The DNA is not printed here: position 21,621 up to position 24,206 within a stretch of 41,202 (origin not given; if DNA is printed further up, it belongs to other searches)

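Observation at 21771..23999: Leaderless bacterial protein with the complete CLCA architecture (zincin protease - Cys-rich - VWA - beta domains) as sole islet cargo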

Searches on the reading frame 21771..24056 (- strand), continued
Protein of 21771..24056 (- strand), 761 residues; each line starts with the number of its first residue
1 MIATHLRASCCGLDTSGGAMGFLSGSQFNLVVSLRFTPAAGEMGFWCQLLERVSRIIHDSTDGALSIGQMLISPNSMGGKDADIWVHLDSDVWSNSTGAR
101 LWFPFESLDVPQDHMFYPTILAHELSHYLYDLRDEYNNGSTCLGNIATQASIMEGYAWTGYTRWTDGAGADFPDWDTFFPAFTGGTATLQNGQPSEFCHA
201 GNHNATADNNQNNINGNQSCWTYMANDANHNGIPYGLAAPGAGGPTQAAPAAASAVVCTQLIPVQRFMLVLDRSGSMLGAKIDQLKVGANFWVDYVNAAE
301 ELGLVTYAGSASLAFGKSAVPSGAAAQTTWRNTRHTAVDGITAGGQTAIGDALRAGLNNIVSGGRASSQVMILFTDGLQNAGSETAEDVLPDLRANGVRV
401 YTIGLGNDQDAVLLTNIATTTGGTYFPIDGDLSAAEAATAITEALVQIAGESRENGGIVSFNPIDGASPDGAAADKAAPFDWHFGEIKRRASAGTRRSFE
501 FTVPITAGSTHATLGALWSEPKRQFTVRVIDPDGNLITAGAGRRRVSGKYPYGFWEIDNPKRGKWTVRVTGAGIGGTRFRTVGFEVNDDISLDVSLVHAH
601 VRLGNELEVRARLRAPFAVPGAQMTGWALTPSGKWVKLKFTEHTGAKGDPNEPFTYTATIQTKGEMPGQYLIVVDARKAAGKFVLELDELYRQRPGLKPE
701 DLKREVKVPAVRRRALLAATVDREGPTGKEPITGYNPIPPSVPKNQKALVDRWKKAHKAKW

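Call 17: find_encoding_contigs(protein=P0045, flank=8000, max_places=2)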
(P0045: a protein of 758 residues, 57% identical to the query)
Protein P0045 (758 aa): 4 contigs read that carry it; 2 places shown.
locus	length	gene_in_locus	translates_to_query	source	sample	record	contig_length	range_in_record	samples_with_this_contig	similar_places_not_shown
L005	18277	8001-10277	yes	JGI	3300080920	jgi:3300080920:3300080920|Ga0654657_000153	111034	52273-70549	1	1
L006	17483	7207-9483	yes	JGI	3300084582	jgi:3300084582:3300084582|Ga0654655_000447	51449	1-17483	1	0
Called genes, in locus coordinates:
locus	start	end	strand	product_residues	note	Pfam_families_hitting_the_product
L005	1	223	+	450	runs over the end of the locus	PF00589:Phage_integrase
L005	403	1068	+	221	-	PF12728:HTH_17 (weak), PF21531:Rv2175c_wHTH (faint)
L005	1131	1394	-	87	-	-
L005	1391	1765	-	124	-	-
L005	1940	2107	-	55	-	-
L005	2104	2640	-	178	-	PF13707:RloB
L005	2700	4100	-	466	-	PF13304:AAA_21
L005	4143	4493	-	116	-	PF13560:HTH_31, PF01381:HTH_3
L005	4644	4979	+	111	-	-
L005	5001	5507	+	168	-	PF10544:T5orf172 (weak), PF13455:MUG113 (weak)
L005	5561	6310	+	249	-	PF19446:DUF5984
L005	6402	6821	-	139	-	-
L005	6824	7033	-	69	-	-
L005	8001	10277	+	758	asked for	PF00092:VWA, PF13519:VWA_2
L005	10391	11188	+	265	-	PF00413:Peptidase_M10 (weak)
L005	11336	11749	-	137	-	PF16867:DMSP_lyase (weak), PF02311:AraC_binding (weak), PF07883:Cupin_2, PF01050:MannoseP_isomer (weak)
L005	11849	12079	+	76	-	-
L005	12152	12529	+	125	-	PF00903:Glyoxalase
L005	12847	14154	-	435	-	PF04389:Peptidase_M28 (weak), PF01546:Peptidase_M20, PF07687:M20_dimer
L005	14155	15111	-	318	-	PF00175:NAD_binding_1 (faint), PF00111:Fer2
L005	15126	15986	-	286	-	PF00005:ABC_tran, PF02463:SMC_N, PF13304:AAA_21 (weak)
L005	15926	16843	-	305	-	PF00528:BPD_transp_1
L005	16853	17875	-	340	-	PF00497:SBP_bac_3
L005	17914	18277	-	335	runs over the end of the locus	PF00355:Rieske, PF19112:VanA_C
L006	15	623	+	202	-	PF03458:Gly_transporter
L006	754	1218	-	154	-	-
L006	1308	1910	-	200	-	PF13707:RloB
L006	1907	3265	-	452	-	PF13304:AAA_21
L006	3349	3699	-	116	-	PF13560:HTH_31, PF01381:HTH_3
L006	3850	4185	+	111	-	-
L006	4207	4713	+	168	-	PF10544:T5orf172 (weak), PF13455:MUG113 (weak)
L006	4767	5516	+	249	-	PF19446:DUF5984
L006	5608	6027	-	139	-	-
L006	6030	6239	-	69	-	-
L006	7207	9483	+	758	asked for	PF00092:VWA, PF13519:VWA_2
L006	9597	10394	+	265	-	PF00413:Peptidase_M10 (weak)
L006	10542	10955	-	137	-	PF16867:DMSP_lyase (weak), PF02311:AraC_binding (weak), PF07883:Cupin_2, PF01050:MannoseP_isomer (weak)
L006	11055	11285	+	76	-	-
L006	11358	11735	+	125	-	PF00903:Glyoxalase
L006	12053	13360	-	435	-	PF04389:Peptidase_M28 (weak), PF01546:Peptidase_M20, PF07687:M20_dimer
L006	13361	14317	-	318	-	PF00175:NAD_binding_1 (faint), PF00111:Fer2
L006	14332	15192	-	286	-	PF00005:ABC_tran, PF02463:SMC_N, PF13304:AAA_21 (weak)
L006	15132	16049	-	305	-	PF00528:BPD_transp_1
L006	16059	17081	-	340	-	PF00497:SBP_bac_3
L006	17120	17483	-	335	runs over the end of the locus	PF00355:Rieske, PF19112:VanA_C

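Call 18: find_encoding_contigs(protein=P0060, flank=8000, max_places=2)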
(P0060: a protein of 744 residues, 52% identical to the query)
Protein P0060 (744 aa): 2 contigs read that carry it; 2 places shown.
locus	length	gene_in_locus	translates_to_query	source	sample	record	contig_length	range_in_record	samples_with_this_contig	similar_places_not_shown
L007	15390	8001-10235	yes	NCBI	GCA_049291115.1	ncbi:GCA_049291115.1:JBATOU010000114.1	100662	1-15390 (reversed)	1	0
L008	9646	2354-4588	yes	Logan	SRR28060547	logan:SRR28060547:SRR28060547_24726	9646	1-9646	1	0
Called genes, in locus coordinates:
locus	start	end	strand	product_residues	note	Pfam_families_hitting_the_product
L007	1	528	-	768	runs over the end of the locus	PF13620:CarboxypepD_reg, PF13715:CarbopepD_reg_2, PF07715:Plug, PF00593:TonB_dep_Rec_b-barrel, PF25183:OMP_b-brl_4 (weak)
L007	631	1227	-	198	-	PF11827:DUF3347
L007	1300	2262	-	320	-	-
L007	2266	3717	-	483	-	PF01637:ATPase_2, PF13191:AAA_16 (weak), PF13173:AAA_14, PF13401:AAA_22 (faint), PF13412:HTH_24 (weak), PF09339:HTH_IclR (weak)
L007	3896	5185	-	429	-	PF01546:Peptidase_M20, PF07687:M20_dimer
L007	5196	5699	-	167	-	PF00383:dCMP_cyt_deam_1, PF14437:MafB19-deam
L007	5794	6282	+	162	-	PF00710:Asparaginase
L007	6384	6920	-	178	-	PF14534:DUF4440, PF12680:SnoaL_2 (weak)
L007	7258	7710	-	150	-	PF07609:DUF1572, PF12867:DinB_2 (weak)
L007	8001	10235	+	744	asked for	PF00092:VWA, PF13519:VWA_2 (weak)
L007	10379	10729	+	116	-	PF00903:Glyoxalase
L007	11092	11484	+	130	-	PF10000:ACT_3, PF13840:ACT_7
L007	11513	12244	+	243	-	PF09992:NAGPA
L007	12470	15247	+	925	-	PF03030:H_PPase, PF00691:OmpA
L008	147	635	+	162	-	PF00710:Asparaginase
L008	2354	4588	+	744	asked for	PF00092:VWA, PF13519:VWA_2 (weak)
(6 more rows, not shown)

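Call 19: find_encoding_contigs(protein=P0079, flank=8000, max_places=2)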
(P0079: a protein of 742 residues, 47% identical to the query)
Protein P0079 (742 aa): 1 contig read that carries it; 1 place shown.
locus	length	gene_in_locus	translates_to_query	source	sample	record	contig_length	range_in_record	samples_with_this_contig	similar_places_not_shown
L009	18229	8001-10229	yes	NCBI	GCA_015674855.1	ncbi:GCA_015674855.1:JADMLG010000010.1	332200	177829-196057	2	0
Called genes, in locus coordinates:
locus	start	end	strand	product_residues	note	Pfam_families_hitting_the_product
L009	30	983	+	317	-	PF08240:ADH_N, PF00107:ADH_zinc_N, PF13602:ADH_zinc_N_2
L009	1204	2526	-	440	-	PF03033:Glyco_transf_28 (faint), PF00201:UDPGT, PF06722:EryCIII-like_C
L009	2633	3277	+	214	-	PF00440:TetR_N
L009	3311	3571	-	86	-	-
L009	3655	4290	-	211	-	-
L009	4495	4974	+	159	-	-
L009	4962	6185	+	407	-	PF07730:HisKA_3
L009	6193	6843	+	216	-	PF00072:Response_reg, PF08281:Sigma70_r4_2, PF00196:GerE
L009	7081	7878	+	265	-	PF01400:Astacin (weak)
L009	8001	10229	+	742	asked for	PF00092:VWA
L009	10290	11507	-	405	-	PF00067:p450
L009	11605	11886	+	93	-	-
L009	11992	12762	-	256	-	PF03992:ABM, PF01152:Bac_globin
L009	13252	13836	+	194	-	PF02632:BioY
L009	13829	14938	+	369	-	PF00501:AMP-binding, PF13193:AMP-binding_C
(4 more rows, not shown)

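Call 22: search_solved_structures(query=A1, max_evalue=1, show_alignments=2)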
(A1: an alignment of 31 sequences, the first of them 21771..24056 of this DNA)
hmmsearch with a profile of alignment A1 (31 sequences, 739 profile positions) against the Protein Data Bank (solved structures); distinct sequences matched with E-value up to 1: 98 (the best 60 are shown).
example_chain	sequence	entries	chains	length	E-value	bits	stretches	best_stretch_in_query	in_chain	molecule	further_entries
4cn8_A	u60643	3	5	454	2.1e-17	65.8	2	250-401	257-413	PROXIMAL THREAD MATRIX PROTEIN 1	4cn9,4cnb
9c4f_I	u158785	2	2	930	3.2e-12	48.7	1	249-417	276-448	Inter-alpha-trypsin inhibitor heavy chain H4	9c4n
6pyo_A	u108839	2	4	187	3.2e-12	48.7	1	249-405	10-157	cDNA FLJ56608, highly similar to Homo sapiens chloride channel, calcium activated, family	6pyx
4rck_A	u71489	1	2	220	1.2e-09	40.1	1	244-412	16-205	Hypothetical membrane spanning protein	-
8s05_A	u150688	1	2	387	1.3e-08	36.7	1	247-412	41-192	Conserved protein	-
6fpy_A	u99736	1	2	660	6.3e-07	31.1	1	198-418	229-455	Inter-alpha-trypsin inhibitor heavy chain H1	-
1ao3_A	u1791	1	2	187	6e-06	27.9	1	249-403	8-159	VON WILLEBRAND FACTOR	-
1atz_A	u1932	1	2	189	6.2e-06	27.9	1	249-403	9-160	VON WILLEBRAND FACTOR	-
4dmu_B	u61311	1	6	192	6.5e-06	27.8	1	249-403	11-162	von Willebrand factor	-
1fe8_A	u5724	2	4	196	6.8e-06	27.7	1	249-403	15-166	VON WILLEBRAND FACTOR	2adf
6fpz_A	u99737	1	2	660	1.6e-05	26.5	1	198-418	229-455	Inter-alpha-trypsin inhibitor heavy chain H1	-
6rhv_C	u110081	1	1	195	0.00029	22.4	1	280-428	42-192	Integrin alpha-M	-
1n3y_A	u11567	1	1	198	0.00058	21.4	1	326-389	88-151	Integrin alpha-X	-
9hll_A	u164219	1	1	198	0.00065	21.2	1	280-403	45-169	Integrin alpha-M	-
4hql_A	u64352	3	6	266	0.0019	19.7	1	326-394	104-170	Sporozoite surface protein 2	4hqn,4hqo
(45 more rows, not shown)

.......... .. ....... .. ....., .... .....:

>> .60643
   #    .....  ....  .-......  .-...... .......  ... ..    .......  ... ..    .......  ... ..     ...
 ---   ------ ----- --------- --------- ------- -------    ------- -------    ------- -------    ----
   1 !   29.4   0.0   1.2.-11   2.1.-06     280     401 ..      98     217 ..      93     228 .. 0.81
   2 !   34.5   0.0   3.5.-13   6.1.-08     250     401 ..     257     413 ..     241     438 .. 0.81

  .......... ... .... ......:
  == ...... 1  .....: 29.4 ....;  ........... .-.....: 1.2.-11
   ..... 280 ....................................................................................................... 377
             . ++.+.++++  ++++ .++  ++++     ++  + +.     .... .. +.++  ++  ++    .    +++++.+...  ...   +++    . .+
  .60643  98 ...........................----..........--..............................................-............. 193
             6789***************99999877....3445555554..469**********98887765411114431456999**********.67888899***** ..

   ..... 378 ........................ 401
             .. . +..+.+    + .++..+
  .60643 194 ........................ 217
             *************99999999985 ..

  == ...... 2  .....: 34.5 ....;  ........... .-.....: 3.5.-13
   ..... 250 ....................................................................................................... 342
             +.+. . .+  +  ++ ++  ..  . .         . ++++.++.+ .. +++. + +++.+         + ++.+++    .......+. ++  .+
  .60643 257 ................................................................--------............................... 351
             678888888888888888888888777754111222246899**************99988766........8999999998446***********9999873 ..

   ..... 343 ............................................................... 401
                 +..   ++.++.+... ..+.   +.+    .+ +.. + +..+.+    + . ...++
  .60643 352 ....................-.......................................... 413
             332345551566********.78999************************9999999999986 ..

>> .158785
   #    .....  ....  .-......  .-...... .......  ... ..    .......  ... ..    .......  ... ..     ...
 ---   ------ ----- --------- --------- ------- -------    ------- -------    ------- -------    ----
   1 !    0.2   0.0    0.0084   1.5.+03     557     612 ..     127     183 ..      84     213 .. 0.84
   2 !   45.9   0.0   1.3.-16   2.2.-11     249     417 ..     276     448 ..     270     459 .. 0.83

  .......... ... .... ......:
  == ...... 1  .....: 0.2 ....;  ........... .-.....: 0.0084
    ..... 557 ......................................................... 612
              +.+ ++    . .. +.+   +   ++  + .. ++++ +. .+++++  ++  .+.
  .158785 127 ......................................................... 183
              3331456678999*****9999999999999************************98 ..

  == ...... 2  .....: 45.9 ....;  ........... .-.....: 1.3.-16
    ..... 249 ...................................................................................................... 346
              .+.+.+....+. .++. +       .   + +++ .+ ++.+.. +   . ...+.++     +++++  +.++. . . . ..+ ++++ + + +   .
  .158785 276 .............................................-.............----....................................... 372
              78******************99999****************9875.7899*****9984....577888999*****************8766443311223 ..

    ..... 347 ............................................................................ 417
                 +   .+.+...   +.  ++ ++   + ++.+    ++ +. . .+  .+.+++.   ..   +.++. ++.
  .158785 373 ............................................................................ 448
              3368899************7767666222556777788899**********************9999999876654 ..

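Call 26: find_related_loci(query=A1, collection=genome_contigs, flank=8000)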
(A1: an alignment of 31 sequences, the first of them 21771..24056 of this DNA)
Query A1 (761 aa) in genome_contigs; peptide patterns used: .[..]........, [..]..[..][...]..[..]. (x = any residue, [..] = any of these).
600 stretches matched a pattern (row limit reached: there are more); 475 encode a relative of the query (tblastn E <= 1e-3); the best 80 are kept; 80 distinct loci.
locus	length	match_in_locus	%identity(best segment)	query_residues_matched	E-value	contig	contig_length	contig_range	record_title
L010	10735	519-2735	52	19-755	0e+0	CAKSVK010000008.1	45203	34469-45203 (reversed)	MAG: uncultured Chitinophagaceae bacterium isolate REFINED_METABAT215_TOP10_CONTIGS_1500_ASSEMBLY_K77_MERGED__Nepal_MoBi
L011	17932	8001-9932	35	20-718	1e-89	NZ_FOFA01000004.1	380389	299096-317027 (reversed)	Microlunatus flavus strain CGMCC 4.6856, whole genome shotgun sequence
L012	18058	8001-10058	26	21-726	2e-46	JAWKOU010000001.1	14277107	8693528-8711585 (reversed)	MAG: Caldilineaceae bacterium isolate BC1.69 BC1.69.fa-1, whole genome shotgun sequence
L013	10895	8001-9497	25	28-571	2e-34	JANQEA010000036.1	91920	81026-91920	MAG: Candidatus Bipolaricaulota bacterium isolate PL23a_bin.108 k99_4521318, whole genome shotgun sequence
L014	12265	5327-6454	28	267-673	2e-29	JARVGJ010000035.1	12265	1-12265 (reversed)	MAG: Methanolobus sp. isolate M17C-73-03 NODE_35_length_12265_cov_6.360436, whole genome shotgun sequence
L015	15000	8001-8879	26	243-571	4e-21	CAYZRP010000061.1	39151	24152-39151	MAG TPA_asm: uncultured Anaerolineales bacterium isolate SRP298887_co1_48 genome assembly, contig: NODE_752_length_39151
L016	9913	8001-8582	35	268-465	5e-20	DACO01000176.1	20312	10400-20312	MAG TPA_asm: Methanolobus sp. UBA118 UBA118_contig_2084, whole genome shotgun sequence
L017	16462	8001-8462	38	268-429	4e-17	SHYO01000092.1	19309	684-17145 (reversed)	MAG: Chloroflexi bacterium isolate Baikal-deep-G121 BACOMB-C13527, whole genome shotgun sequence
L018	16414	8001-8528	35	258-440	4e-16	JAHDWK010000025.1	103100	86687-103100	MAG: Anaerolineae bacterium isolate CHL1 NODE_621_length_103100_cov_207.309379, whole genome shotgun sequence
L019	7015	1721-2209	31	262-423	4e-16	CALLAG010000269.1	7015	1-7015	MAG: uncultured Saprospiraceae bacterium isolate L1_Bin_MAXBIN__101_1 genome assembly, contig: c_000001399757, whole gen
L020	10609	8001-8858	27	268-570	1e-15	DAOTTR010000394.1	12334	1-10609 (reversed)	MAG TPA_asm: Caldilineaceae bacterium isolate F11_8 k119_2802873, whole genome shotgun sequence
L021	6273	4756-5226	33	267-429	2e-15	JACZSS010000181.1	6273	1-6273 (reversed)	MAG: Candidatus Heimdallarchaeota archaeon isolate B11T1B5 B11T1B5_NODE20127, whole genome shotgun sequence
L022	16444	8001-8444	33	260-407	2e-14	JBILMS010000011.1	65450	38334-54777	MAG: Flavobacteriales bacterium isolate ME2017-09-07_3300037541_group7_bin106 Rohwer_bin1002_scaffold_140_c1, whole geno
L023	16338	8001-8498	34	263-429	2e-14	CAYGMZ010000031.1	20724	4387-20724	MAG TPA_asm: uncultured Nannocystaceae bacterium isolate ERP116193_co2_37 genome assembly, contig: NODE_6330_length_2072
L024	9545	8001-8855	26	195-469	4e-14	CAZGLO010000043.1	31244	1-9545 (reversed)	MAG TPA_asm: uncultured Chloroflexaceae bacterium isolate binchicken_co405_346 genome assembly, contig: NODE_1977_length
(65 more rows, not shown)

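Call 27: search_protein_families(library=padloc, proteins=[window:21771-23999:-], max_evalue=1)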
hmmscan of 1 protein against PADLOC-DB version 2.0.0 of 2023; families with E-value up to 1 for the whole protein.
window:21771-23999:- (742 aa): 0 families

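Call 28: search_protein_families(library=phrogs, proteins=[window:21771-23999:-], max_evalue=0.1)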
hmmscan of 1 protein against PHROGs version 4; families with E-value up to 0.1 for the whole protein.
window:21771-23999:- (742 aa): 1 family
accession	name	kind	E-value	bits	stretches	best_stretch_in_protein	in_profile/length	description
phrog_7371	-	unknown function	0.00067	20.3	1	249-370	10-120/204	-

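Call 29: find_encoding_contigs(protein=window:21771-23999:-, flank=10000, max_places=4)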
Protein window:21771-23999:- (742 aa): 1 contig read that carries it; 1 place shown.
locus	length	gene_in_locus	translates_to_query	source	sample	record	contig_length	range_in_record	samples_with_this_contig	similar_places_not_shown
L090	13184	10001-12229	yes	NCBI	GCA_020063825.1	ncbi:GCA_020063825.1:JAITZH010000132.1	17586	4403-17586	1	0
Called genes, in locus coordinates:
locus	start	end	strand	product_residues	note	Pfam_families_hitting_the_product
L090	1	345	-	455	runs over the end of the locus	PF00069:Pkinase, PF01636:APH (faint), PF07714:PK_Tyr_Ser-Thr, PF03109:ABC1 (weak), PF13424:TPR_12 (weak)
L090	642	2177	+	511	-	PF08486:SpoIID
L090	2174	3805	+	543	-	PF00082:Peptidase_S8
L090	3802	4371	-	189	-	PF14602:Hexapep_2 (faint), PF25084:LbH_EIF2B (faint), PF25087:GMPPB_C (faint), PF00132:Hexapep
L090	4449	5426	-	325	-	PF01408:GFO_IDH_MocA, PF02894:GFO_IDH_MocA_C, PF22725:GFO_IDH_MocA_C3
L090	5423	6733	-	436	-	PF03446:NAD_binding_2 (weak), PF03721:UDPG_MGDP_dh_N, PF00984:UDPG_MGDP_dh, PF03720:UDPG_MGDP_dh_C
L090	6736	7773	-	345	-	PF02350:Epimerase_2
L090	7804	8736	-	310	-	-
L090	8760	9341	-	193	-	-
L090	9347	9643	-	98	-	-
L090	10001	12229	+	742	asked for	PF00092:VWA, PF13519:VWA_2 (weak)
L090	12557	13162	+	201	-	PF00081:Sod_Fe_N, PF02777:Sod_Fe_C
